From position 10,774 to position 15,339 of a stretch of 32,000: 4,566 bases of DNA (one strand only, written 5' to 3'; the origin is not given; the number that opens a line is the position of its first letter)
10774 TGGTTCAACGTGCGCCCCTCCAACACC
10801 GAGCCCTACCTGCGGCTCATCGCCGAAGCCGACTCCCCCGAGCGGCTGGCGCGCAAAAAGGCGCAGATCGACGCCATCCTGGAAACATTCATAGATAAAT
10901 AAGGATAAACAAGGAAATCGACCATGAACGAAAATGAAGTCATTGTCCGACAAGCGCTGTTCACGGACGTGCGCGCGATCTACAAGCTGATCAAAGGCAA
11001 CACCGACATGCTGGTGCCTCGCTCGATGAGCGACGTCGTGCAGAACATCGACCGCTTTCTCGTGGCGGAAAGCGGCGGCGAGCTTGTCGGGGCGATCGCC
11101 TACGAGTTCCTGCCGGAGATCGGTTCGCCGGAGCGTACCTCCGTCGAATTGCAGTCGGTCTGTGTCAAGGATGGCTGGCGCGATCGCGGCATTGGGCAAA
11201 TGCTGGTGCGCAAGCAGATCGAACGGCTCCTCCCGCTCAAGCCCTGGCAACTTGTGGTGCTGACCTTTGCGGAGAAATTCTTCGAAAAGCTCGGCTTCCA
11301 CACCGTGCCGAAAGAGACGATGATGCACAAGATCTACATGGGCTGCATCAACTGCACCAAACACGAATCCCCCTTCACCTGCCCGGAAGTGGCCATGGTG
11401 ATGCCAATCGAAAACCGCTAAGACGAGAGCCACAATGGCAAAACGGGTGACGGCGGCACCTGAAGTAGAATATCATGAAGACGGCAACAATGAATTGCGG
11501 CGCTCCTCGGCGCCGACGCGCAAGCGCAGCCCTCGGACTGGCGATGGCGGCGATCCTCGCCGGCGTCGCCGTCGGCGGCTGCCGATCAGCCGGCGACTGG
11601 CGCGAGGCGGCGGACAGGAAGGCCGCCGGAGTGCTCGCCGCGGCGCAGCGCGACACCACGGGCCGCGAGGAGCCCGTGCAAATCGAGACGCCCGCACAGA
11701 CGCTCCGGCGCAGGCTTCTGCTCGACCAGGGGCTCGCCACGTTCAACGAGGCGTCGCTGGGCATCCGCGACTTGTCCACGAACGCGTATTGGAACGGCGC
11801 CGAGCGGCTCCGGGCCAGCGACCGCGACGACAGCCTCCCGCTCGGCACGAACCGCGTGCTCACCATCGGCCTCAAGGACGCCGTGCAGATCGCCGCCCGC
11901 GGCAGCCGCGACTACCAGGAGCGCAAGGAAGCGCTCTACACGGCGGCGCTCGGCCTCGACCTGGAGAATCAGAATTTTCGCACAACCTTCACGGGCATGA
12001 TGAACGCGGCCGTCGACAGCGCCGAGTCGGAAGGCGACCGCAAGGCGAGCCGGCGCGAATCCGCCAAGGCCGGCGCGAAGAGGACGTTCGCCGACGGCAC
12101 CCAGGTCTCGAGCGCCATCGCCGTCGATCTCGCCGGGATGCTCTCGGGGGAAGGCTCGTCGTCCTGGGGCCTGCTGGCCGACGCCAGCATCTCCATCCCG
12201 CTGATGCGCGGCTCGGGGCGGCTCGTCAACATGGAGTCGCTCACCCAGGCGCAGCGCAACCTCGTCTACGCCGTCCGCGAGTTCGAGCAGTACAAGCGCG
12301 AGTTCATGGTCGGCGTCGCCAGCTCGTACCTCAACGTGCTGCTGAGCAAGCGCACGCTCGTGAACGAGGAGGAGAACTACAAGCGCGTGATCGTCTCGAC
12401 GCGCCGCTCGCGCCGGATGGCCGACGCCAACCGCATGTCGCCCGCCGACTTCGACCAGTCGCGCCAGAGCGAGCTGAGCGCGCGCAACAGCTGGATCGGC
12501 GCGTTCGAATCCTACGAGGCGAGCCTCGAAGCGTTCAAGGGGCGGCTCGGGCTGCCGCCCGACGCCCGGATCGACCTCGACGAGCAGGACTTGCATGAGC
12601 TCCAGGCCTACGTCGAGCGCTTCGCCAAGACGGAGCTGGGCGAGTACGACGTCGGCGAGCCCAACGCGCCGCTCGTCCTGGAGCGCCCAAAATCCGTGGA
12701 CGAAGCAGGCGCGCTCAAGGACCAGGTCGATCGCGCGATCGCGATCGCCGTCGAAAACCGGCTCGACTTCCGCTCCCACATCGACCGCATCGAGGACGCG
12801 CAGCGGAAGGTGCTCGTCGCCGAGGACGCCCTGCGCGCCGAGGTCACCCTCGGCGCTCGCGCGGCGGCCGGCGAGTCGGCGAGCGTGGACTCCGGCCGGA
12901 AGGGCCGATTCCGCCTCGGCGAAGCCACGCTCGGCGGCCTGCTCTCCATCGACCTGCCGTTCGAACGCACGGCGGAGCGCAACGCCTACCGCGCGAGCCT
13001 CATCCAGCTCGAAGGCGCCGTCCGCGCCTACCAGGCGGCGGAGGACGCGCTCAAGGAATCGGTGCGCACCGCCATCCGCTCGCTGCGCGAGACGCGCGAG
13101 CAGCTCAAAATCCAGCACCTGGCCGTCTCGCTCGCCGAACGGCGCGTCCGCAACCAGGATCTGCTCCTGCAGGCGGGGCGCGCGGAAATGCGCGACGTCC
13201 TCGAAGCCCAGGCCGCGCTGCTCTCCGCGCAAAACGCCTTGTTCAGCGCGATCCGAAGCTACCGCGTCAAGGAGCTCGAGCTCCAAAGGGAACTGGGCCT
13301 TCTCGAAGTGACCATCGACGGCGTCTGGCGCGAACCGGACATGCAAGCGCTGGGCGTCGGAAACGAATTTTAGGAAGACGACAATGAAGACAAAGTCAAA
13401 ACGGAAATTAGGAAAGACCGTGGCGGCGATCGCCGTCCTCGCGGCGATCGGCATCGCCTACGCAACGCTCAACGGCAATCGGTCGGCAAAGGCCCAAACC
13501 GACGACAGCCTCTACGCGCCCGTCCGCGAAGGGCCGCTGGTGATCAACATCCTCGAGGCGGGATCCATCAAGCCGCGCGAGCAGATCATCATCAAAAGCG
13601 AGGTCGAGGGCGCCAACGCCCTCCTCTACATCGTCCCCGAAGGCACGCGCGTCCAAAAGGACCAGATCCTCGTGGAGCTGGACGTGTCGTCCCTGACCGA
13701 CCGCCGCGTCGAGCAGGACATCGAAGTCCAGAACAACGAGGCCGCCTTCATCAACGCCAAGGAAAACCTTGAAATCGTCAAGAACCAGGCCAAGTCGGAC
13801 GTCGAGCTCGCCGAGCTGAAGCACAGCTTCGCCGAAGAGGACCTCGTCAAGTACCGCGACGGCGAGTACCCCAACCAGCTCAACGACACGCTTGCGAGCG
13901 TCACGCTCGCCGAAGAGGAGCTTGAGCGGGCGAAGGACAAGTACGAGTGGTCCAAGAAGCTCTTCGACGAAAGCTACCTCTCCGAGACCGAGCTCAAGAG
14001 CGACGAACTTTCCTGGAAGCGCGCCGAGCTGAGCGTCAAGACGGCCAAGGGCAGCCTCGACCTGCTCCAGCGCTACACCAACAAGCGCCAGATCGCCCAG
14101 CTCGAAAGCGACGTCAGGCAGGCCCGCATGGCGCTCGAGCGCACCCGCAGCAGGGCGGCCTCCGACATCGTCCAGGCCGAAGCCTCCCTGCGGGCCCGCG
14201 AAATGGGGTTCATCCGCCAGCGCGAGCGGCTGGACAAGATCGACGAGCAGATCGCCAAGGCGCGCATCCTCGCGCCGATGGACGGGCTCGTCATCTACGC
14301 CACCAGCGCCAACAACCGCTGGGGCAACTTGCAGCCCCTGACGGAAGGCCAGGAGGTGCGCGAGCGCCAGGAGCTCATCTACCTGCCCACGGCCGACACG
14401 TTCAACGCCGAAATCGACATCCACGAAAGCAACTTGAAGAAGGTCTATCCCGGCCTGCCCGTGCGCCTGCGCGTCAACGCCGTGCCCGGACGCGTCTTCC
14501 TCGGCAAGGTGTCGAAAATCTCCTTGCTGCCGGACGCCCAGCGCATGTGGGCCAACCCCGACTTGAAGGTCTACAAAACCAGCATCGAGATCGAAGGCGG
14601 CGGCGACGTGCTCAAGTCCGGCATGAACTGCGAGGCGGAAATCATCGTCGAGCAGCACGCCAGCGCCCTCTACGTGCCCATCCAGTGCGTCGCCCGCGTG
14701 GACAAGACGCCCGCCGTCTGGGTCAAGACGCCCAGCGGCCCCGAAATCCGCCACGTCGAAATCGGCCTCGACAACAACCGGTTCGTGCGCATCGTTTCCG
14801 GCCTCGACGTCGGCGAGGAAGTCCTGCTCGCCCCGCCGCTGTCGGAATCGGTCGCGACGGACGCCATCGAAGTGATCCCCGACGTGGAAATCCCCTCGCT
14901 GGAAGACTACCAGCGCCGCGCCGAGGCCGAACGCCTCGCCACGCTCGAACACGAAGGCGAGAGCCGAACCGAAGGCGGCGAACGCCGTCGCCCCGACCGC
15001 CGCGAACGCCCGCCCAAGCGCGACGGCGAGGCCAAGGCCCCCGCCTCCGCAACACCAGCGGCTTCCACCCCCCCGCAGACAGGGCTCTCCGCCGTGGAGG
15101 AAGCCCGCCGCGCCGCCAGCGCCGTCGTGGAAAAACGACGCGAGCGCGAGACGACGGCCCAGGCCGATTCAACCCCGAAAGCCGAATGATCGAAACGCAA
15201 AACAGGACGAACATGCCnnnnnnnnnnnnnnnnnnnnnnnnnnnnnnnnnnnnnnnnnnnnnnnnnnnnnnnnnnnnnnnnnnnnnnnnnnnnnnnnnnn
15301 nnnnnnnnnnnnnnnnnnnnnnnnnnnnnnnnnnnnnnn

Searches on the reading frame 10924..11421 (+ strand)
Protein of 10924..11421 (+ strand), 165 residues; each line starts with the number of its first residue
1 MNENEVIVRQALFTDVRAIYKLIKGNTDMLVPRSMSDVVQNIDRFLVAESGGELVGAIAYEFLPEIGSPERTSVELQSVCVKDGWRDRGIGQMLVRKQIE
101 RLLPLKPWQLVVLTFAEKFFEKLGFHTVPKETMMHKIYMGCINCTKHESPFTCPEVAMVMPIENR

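Call 18: search_protein_families(library=pfam, proteins=[window:10924-11421:+], max_evalue=0.001)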
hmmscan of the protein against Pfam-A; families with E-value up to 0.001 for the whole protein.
window:10924-11421:+ (165 aa): 4 families
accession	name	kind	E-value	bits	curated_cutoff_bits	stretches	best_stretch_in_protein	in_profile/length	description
PF13508.13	Acetyltransf_7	-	1e-10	42.2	27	1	43-126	3-83/84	Acetyltransferase (GNAT) domain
PF00583.31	Acetyltransf_1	-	3.2e-09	37.5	20.7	1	32-125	17-116/116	Acetyltransferase (GNAT) family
PF13673.13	Acetyltransf_10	-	1.7e-08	34.9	23.6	1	30-137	17-119/128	Acetyltransferase (GNAT) domain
PF08445.16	FR47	-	0.00087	19.7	22.1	0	74-128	22-80/86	FR47-like protein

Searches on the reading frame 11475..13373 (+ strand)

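Call 18: search_protein_families(library=pfam, proteins=[window:11475-13373:+], max_evalue=0.001)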
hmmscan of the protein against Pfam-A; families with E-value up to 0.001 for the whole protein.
window:11475-13373:+ (632 aa): 1 family
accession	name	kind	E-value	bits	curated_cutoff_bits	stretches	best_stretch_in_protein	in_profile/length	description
PF02321.23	OEP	-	1e-21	78.1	22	2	419-608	2-187/187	Outer membrane efflux protein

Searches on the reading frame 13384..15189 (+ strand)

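Call 18: search_protein_families(library=pfam, proteins=[window:13384-15189:+], max_evalue=0.001)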
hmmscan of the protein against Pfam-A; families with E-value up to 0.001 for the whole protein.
window:13384-15189:+ (601 aa): 2 families
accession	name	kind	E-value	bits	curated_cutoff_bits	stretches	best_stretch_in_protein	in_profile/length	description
PF16576.10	HlyD_D23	-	2.1e-09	37.4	30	1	258-380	75-185/214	Barrel-sandwich domain of CusB or HlyD membrane-fusion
PF13437.12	HlyD_3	-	0.00021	22.5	22.2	0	318-384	14-81/106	HlyD family secretion protein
